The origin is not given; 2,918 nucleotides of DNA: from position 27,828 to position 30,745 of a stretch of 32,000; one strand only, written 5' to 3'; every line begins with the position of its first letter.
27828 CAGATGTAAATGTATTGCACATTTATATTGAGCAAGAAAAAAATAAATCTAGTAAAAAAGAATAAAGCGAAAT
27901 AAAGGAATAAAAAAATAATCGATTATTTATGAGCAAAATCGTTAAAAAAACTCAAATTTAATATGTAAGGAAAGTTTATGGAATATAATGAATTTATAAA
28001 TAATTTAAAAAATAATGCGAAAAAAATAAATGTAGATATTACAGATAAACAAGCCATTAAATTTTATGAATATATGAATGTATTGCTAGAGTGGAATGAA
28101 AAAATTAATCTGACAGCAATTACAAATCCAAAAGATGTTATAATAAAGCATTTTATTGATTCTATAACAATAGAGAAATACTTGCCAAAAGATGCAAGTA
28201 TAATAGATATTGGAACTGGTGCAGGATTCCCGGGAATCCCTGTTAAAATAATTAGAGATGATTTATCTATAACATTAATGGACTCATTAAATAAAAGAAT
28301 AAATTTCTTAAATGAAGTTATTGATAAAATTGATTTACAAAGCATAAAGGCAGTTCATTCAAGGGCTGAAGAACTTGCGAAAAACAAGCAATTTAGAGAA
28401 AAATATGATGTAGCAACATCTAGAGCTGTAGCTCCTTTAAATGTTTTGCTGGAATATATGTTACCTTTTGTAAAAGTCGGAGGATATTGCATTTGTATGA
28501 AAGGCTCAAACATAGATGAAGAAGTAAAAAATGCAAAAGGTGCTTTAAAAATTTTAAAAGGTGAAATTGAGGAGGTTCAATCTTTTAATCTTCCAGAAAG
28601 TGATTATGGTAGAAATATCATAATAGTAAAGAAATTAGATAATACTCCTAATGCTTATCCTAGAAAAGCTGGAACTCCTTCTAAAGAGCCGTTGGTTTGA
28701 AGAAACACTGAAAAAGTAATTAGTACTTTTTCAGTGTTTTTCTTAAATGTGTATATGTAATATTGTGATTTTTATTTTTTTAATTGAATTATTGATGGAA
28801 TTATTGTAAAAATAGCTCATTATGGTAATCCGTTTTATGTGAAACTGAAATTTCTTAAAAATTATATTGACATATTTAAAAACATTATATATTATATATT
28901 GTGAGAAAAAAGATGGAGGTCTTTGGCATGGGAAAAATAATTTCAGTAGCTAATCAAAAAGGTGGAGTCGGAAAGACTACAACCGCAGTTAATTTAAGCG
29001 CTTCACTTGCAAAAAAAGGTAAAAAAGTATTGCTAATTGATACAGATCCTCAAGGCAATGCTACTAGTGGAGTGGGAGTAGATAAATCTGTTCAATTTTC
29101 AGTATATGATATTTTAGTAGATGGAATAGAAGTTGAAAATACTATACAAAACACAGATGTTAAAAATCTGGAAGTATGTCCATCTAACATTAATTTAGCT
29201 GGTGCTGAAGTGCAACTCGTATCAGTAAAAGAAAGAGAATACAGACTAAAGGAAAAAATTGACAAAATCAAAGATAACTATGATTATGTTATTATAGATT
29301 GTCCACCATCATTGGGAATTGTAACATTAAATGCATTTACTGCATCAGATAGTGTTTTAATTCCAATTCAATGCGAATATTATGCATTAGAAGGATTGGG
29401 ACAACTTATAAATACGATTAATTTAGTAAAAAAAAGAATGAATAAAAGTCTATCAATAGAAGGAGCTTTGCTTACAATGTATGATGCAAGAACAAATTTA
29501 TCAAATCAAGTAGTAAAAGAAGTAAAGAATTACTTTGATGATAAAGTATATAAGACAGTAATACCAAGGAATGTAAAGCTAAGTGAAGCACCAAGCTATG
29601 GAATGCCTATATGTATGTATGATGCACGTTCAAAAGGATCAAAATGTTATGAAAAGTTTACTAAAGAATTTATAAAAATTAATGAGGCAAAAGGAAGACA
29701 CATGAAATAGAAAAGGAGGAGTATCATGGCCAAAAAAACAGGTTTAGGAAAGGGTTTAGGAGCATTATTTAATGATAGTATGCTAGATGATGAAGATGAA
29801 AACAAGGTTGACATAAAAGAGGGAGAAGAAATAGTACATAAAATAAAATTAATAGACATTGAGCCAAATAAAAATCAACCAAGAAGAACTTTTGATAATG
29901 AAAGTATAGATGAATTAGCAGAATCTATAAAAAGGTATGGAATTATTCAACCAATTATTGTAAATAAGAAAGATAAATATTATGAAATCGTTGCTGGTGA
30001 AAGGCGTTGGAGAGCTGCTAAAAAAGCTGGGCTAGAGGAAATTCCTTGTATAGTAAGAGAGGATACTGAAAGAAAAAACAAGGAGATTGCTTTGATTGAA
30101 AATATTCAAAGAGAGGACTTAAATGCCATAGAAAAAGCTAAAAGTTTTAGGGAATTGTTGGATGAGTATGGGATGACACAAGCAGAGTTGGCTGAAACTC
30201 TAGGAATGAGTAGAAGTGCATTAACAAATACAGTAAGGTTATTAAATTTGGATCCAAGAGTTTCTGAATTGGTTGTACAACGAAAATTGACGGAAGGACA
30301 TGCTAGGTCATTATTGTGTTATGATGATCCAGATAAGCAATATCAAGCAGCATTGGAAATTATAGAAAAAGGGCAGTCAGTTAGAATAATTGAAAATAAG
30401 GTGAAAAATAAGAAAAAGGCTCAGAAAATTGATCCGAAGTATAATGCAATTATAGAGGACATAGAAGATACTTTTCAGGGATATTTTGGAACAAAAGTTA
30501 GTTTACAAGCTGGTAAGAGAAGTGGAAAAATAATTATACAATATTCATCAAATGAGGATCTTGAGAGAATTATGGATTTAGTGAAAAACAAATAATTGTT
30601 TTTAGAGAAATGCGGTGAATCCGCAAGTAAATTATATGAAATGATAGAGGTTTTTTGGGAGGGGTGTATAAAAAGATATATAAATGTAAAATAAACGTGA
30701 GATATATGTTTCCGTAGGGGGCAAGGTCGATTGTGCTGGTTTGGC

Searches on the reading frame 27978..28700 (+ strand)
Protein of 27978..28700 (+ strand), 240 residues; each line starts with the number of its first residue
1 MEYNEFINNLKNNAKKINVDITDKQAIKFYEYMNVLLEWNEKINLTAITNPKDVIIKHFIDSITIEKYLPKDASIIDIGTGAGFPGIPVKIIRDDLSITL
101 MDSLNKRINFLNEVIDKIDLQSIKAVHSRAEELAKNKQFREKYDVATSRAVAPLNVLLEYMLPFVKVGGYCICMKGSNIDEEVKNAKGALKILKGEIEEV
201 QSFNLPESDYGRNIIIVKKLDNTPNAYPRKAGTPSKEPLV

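Call 9: search_protein_families(library=pfam, proteins=[window:27978-28700:+], max_evalue=0.01)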
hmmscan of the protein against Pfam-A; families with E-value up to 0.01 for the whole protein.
window:27978-28700:+ (240 aa): 4 families
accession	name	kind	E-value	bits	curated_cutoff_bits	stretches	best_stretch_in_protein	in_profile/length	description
PF02527.21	GidB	-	6.8e-54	182.4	27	1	28-204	4-177/184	rRNA small subunit methyltransferase G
PF13847.12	Methyltransf_31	-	0.00039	20.6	27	1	71-177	3-113/145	Methyltransferase domain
PF05175.20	MTS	-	0.0018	18.4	23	1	69-139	27-99/170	Methyltransferase small domain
PF10294.15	Methyltransf_16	-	0.0094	16.2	21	0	69-119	44-93/174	Lysine methyltransferase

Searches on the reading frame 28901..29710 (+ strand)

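Call 9: search_protein_families(library=pfam, proteins=[window:28901-29710:+], max_evalue=0.01)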
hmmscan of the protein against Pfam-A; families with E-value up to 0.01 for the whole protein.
window:28901-29710:+ (269 aa): 10 families
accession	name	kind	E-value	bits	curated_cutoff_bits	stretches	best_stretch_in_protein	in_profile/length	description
PF13614.12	AAA_31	-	3.2e-74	249.1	27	1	12-186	2-177/177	AAA domain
PF01656.29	CbiA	-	3.6e-30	104.9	25.4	1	14-237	1-125/125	CobQ/CobB/MinD/ParA nucleotide binding domain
PF09140.17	MipZ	-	1.1e-14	54.8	20.7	2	13-50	2-39/262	ATPase MipZ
PF10609.15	ParA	-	3e-11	43.6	27.1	1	12-146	4-131/246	NUBPL iron-transfer P-loop NTPase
PF06564.18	CBP_BcsQ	-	2.7e-10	40.6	21.3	1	13-245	3-221/234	Cellulose biosynthesis protein BcsQ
PF00142.24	Fer4_NifH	-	7.8e-09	35.8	25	1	19-253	7-240/271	4Fe-4S iron sulfur cluster binding proteins, NifH/frxC family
PF02374.21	ArsA_ATPase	-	1.4e-08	34.7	24.3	1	19-61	8-50/305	Anion-transporting ATPase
PF07015.17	VirC1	-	4.7e-05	23.3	24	1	12-50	2-40/231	VirC1 protein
PF00448.28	SRP54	-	0.0015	18.6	22.7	1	22-49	11-38/196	SRP54-type protein, GTPase domain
PF03308.22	MeaB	-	0.0075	15.7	23.1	0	8-57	30-78/273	Methylmalonyl Co-A mutase-associated GTPase MeaB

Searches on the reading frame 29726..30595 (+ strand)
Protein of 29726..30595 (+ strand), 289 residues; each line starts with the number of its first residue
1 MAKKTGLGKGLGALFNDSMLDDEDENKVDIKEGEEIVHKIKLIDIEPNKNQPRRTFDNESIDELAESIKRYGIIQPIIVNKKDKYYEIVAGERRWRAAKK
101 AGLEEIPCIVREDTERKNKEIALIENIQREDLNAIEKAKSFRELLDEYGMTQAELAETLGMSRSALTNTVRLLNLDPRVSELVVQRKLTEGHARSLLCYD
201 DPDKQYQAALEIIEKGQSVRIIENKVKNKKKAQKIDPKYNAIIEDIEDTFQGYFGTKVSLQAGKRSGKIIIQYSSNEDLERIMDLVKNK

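Call 8: find_encoding_contigs(protein=window:29726-30595:+, flank=10000, max_places=10)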
Protein window:29726-30595:+ (289 aa): 3 contigs read that carry it; 3 places shown.
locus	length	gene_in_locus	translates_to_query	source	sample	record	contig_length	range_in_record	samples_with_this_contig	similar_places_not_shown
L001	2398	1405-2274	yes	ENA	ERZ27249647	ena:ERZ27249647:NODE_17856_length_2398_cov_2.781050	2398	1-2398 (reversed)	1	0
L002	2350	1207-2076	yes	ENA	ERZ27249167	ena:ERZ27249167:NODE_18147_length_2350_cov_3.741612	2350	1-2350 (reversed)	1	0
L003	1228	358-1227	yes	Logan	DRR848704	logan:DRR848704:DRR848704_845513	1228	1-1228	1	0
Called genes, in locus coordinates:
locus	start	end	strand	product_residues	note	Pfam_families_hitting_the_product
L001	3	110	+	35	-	?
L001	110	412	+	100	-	PF04297:UPF0122, PF04545:Sigma70_r4 (weak)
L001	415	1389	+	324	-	PF02881:SRP54_N, PF00448:SRP54, PF01656:CbiA, PF13614:AAA_31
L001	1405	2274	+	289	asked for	PF02195:ParB_N, PF17762:HTH_ParB, PF01381:HTH_3 (faint), PF20432:Xre-like-HTH (weak), PF23552:ParB_C (weak)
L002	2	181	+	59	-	?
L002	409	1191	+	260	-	PF00142:Fer4_NifH, PF01656:CbiA, PF02374:ArsA_ATPase (weak), PF06564:CBP_BcsQ, PF09140:MipZ (weak), PF10609:ParA, PF13614:AAA_31, PF09140:MipZ (weak)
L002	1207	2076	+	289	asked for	PF02195:ParB_N, PF17762:HTH_ParB, PF01381:HTH_3 (faint), PF20432:Xre-like-HTH (weak), PF23552:ParB_C (weak)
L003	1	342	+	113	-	?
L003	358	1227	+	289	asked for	PF02195:ParB_N, PF17762:HTH_ParB, PF01381:HTH_3 (faint), PF20432:Xre-like-HTH (weak), PF23552:ParB_C (weak)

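Call 9: search_protein_families(library=pfam, proteins=[window:29726-30595:+], max_evalue=0.01)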
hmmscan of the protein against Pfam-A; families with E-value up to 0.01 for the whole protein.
window:29726-30595:+ (289 aa): 10 families
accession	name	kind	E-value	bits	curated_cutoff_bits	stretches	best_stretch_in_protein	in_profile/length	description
PF02195.25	ParB_N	-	2e-34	117.9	26.3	1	37-128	3-95/95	ParB N-terminal domain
PF17762.8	HTH_ParB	-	8.9e-33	112.9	22.6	1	130-230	1-101/102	ParB HTH domain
PF23552.2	ParB_C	-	4.8e-08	32.8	23.8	1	243-284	5-47/50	ParB dimerisation domain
PF20432.4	Xre-like-HTH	-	4.8e-07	30.4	25.8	1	138-184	12-59/63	Antitoxin Xre-like helix-turn-helix domain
PF01381.28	HTH_3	-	2.1e-05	24.9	23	1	142-167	2-27/55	Helix-turn-helix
PF12844.13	HTH_19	-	0.00022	21.5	30.2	1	141-168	4-31/64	Helix-turn-helix domain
PF13412.12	HTH_24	-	0.0004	20.3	21.9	1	142-169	10-37/48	Winged helix-turn-helix DNA-binding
PF12802.13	MarR_2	-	0.0006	20.4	27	1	149-173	19-44/61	MarR family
PF13384.12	HTH_23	-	0.0054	17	24.6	0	144-172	13-40/50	Homeodomain-like domain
PF08279.18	HTH_11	-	0.0094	16.3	25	0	148-174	15-40/55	HTH domain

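Call 34: find_homologous_proteins(query=window:29726-30592:+, max_evalue=1e-40)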
Query window:29726-30592:+ (289 aa): 7970 proteins with E <= 1e-40 among 8000 candidates; the best 120 are listed.
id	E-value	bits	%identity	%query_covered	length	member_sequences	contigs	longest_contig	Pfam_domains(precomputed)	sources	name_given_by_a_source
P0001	4.6e-166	569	91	100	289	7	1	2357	PF20432.5,PF01381.29,PF17762.9,PF23552.3,PF02195.27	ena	-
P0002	2.5e-164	564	89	100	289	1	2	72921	PF20432.5,PF01381.29,PF17762.9,PF23552.3,PF02195.27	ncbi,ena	-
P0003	7.4e-164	562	89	100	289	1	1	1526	PF20432.5,PF01381.29,PF17762.9,PF23552.3,PF02195.27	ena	-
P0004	1.9e-161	554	89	100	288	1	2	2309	PF20432.5,PF01381.29,PF17762.9,PF23552.3,PF02195.27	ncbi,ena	-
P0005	3.7e-159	547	87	100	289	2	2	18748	PF20432.5,PF01381.29,PF17762.9,PF23552.3,PF02195.27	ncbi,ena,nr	ncbi:MAG: ParB/RepB/Spo0J family partition protein [Bacilli bacterium]|nr:ParB/RepB/Spo0J family par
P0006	1.4e-156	538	85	100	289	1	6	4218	PF17762.9,PF23552.3,PF02195.27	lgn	-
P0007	5.8e-156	536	85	100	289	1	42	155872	PF17762.9,PF23552.3,PF02195.27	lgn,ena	-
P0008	6.3e-156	536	85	100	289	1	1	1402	PF17762.9,PF23552.3,PF02195.27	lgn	-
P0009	7.4e-156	536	85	100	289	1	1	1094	PF17762.9,PF23552.3,PF02195.27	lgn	-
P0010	8.3e-156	536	85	100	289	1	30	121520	PF17762.9,PF23552.3,PF02195.27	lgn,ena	-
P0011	1.3e-155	535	85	100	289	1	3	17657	PF17762.9,PF23552.3,PF02195.27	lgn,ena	-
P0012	2.3e-155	534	85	100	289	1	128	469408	PF17762.9,PF23552.3,PF02195.27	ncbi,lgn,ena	-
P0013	2.3e-155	534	84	100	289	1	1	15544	PF17762.9,PF23552.3,PF02195.27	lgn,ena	-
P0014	5.1e-155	533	84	100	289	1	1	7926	PF17762.9,PF23552.3,PF02195.27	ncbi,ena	-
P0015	8.3e-155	532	84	100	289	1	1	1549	PF17762.9,PF23552.3,PF02195.27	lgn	-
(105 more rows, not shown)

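Call 35: find_encoding_contigs(protein=P0002, flank=10000, max_places=3)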
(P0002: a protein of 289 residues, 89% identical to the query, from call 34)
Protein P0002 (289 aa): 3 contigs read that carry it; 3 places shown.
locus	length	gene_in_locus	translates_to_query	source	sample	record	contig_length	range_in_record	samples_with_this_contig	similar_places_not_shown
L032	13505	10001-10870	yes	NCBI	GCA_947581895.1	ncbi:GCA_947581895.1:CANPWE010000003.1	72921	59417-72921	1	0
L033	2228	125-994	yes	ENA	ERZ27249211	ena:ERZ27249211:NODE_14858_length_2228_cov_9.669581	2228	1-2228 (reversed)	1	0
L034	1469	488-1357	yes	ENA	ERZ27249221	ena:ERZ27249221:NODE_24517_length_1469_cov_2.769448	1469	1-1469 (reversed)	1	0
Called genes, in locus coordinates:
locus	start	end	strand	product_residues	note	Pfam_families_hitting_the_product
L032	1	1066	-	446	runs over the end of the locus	PF11638:DnaA_N, PF13173:AAA_14 (faint), PF00308:Bac_DnaA, PF01695:IstB_IS21, PF01637:ATPase_2 (faint), PF00004:AAA, PF08299:Bac_DnaA_C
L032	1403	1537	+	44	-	PF00468:Ribosomal_L34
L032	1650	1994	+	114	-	PF00825:Ribonuclease_P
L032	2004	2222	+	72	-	PF01809:YidD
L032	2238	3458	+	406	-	PF02096:60KD_IMP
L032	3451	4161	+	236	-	PF14804:Jag_N, PF13083:KH_KhpA-B, PF01424:R3H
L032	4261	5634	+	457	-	PF10396:TrmE_N, PF00350:Dynamin_N (faint), PF12631:MnmE_helical, PF03193:RsgA_GTPase (faint), PF01926:MMR_HSR1, PF02421:FeoB_N, PF04548:AIG1 (weak)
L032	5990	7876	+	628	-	PF01134:GIDA, PF01266:DAO (faint), PF07992:Pyr_redox_2, PF12831:FAD_oxidored (weak), PF21680:GIDA_C_1st, PF13932:SAM_GIDA_C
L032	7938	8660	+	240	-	PF02527:GidB, PF06325:PrmA (weak), PF13847:Methyltransf_31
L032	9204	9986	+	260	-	PF00142:Fer4_NifH, PF01656:CbiA, PF02374:ArsA_ATPase (weak), PF06564:CBP_BcsQ, PF09140:MipZ (weak), PF10609:ParA, PF13614:AAA_31, PF09140:MipZ (weak), +1 more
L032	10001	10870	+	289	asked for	PF02195:ParB_N, PF17762:HTH_ParB, PF01381:HTH_3 (faint), PF20432:Xre-like-HTH (weak), PF23552:ParB_C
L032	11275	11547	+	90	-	PF04014:MazE_antitoxin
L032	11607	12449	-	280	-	PF00590:TP_methylase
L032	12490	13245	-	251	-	PF05175:MTS, PF02384:N6_Mtase (weak), PF05971:Methyltransf_10 (weak), PF02475:TRM5-TYW2_MTfase, PF06325:PrmA, PF07669:Eco57I, PF13847:Methyltransf_31, PF13649:Methyltransf_25, +3 more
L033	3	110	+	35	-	?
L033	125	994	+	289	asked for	PF02195:ParB_N, PF17762:HTH_ParB, PF01381:HTH_3 (faint), PF20432:Xre-like-HTH (weak), PF23552:ParB_C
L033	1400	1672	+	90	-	PF04014:MazE_antitoxin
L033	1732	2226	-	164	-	?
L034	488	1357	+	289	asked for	PF02195:ParB_N, PF17762:HTH_ParB, PF01381:HTH_3 (faint), PF20432:Xre-like-HTH (weak), PF23552:ParB_C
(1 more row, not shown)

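Call 36: find_encoding_contigs(protein=P0005, flank=10000, max_places=3)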
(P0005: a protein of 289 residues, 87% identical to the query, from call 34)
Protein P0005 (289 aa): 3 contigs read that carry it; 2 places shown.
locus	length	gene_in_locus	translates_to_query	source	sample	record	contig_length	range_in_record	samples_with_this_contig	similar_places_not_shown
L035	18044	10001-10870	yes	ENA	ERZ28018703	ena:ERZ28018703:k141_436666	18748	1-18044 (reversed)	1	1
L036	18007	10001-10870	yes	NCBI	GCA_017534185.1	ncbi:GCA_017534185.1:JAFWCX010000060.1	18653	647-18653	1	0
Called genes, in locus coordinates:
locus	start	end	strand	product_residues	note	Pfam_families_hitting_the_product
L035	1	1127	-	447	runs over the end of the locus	PF11638:DnaA_N, PF13173:AAA_14 (faint), PF00308:Bac_DnaA, PF01695:IstB_IS21, PF00004:AAA (weak), PF08299:Bac_DnaA_C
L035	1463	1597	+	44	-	PF00468:Ribosomal_L34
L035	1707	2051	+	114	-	PF00825:Ribonuclease_P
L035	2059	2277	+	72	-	PF01809:YidD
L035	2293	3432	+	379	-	PF02096:60KD_IMP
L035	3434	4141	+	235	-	PF14804:Jag_N, PF13083:KH_KhpA-B, PF01424:R3H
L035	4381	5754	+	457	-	PF10396:TrmE_N, PF00350:Dynamin_N (faint), PF12631:MnmE_helical, PF03193:RsgA_GTPase (faint), PF01926:MMR_HSR1, PF02421:FeoB_N, PF04548:AIG1 (weak)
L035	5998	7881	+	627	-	PF01134:GIDA, PF07992:Pyr_redox_2, PF21680:GIDA_C_1st, PF13932:SAM_GIDA_C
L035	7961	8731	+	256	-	PF02527:GidB, PF03848:TehB (faint), PF13847:Methyltransf_31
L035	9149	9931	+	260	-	PF00142:Fer4_NifH, PF01656:CbiA, PF02374:ArsA_ATPase, PF06564:CBP_BcsQ, PF09140:MipZ (weak), PF10609:ParA, PF13614:AAA_31, PF09140:MipZ (weak), +1 more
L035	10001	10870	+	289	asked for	PF02195:ParB_N, PF17762:HTH_ParB, PF01381:HTH_3 (faint), PF20432:Xre-like-HTH (weak), PF23552:ParB_C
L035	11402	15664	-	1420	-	PF01548:DEDD_Tnp_IS110 (faint), PF01869:BcrAD_BadFG, PF09989:DUF2229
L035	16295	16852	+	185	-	PF10646:Germane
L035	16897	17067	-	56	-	-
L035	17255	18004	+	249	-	PF05175:MTS, PF07669:Eco57I (weak), PF02475:TRM5-TYW2_MTfase, PF03602:Cons_hypoth95 (weak), PF06325:PrmA (weak), PF12847:Methyltransf_18 (weak), PF13847:Methyltransf_31, PF13649:Methyltransf_25 (weak), +2 more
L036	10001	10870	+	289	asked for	PF02195:ParB_N, PF17762:HTH_ParB, PF01381:HTH_3 (faint), PF20432:Xre-like-HTH (weak), PF23552:ParB_C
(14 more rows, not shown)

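Call 37: find_encoding_contigs(protein=P0012, flank=10000, max_places=4)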
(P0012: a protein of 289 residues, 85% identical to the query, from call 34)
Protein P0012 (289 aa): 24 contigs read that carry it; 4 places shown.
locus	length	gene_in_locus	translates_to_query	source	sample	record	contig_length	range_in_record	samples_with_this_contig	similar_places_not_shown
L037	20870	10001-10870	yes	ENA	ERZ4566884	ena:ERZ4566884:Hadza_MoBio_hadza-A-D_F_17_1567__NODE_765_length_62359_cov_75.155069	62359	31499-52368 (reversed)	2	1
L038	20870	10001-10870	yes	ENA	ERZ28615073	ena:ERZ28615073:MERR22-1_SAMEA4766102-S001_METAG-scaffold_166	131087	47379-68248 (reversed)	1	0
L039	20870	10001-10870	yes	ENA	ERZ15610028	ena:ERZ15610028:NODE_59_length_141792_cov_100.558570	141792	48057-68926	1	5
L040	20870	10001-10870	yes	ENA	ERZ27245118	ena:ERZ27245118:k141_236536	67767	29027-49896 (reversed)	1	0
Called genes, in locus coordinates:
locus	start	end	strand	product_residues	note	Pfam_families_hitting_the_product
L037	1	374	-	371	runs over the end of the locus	PF00712:DNA_pol3_beta, PF02767:DNA_pol3_beta_2, PF02768:DNA_pol3_beta_3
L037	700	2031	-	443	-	PF11638:DnaA_N, PF13173:AAA_14 (faint), PF00308:Bac_DnaA, PF01695:IstB_IS21, PF01637:ATPase_2 (faint), PF00004:AAA, PF08299:Bac_DnaA_C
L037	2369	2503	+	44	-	PF00468:Ribosomal_L34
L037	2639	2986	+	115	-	PF00825:Ribonuclease_P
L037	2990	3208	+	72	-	PF01809:YidD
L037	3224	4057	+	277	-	PF02096:60KD_IMP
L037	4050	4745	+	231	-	PF14804:Jag_N, PF13083:KH_KhpA-B, PF01424:R3H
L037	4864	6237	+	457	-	PF10396:TrmE_N, PF00350:Dynamin_N (faint), PF12631:MnmE_helical, PF03193:RsgA_GTPase (faint), PF00009:GTP_EFTU (faint), PF01926:MMR_HSR1, PF02421:FeoB_N, PF04548:AIG1 (weak)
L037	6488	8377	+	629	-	PF01134:GIDA, PF01266:DAO (faint), PF07992:Pyr_redox_2, PF12831:FAD_oxidored (weak), PF21680:GIDA_C_1st, PF13932:SAM_GIDA_C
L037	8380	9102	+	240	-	PF02527:GidB, PF13847:Methyltransf_31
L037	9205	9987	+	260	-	PF00142:Fer4_NifH, PF01656:CbiA, PF02374:ArsA_ATPase (weak), PF06564:CBP_BcsQ, PF09140:MipZ (weak), PF10609:ParA, PF13614:AAA_31, PF09140:MipZ (weak), +1 more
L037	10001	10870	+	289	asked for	PF02195:ParB_N, PF17762:HTH_ParB, PF23552:ParB_C (weak)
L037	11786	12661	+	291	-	PF01734:Patatin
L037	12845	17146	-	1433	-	PF01548:DEDD_Tnp_IS110 (faint), PF01869:BcrAD_BadFG, PF09989:DUF2229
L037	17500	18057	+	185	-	PF10646:Germane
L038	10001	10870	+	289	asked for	PF02195:ParB_N, PF17762:HTH_ParB, PF23552:ParB_C (weak)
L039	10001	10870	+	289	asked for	PF02195:ParB_N, PF17762:HTH_ParB, PF23552:ParB_C (weak)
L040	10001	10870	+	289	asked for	PF02195:ParB_N, PF17762:HTH_ParB, PF23552:ParB_C (weak)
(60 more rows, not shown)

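Call 59: find_encoding_contigs(protein=P0001, flank=10000, max_places=6)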
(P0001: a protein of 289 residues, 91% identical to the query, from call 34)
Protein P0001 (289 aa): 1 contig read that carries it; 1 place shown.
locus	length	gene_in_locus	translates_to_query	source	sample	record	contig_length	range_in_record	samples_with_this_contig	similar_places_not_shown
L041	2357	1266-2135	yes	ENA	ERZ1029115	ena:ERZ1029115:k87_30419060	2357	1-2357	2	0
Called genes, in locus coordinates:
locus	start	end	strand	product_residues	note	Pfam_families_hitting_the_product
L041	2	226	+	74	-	?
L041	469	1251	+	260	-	PF00142:Fer4_NifH, PF01656:CbiA, PF02374:ArsA_ATPase (weak), PF06564:CBP_BcsQ, PF09140:MipZ (weak), PF10609:ParA, PF13614:AAA_31, PF09140:MipZ (weak), +1 more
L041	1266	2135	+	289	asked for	PF02195:ParB_N, PF17762:HTH_ParB, PF20432:Xre-like-HTH (weak), PF01381:HTH_3 (faint), PF23552:ParB_C (weak)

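Call 60: find_encoding_contigs(protein=P0004, flank=10000, max_places=6)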
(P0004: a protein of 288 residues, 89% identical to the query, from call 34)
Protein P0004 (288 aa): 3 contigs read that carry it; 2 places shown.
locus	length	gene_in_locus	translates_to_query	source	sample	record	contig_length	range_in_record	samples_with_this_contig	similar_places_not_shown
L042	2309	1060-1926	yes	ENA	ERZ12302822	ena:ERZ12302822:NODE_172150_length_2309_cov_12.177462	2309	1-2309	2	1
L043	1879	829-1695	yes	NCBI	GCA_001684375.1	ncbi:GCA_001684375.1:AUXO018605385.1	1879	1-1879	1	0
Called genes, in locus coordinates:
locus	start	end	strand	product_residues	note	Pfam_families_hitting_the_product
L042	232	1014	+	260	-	PF00142:Fer4_NifH, PF01656:CbiA, PF02374:ArsA_ATPase, PF06564:CBP_BcsQ, PF09140:MipZ (weak), PF10609:ParA, PF13614:AAA_31, PF09140:MipZ (weak), +1 more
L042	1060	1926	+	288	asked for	PF02195:ParB_N, PF17762:HTH_ParB, PF01381:HTH_3 (faint), PF20432:Xre-like-HTH (weak), PF23552:ParB_C (weak)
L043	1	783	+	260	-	?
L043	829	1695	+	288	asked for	PF02195:ParB_N, PF17762:HTH_ParB, PF01381:HTH_3 (faint), PF20432:Xre-like-HTH (weak), PF23552:ParB_C (weak)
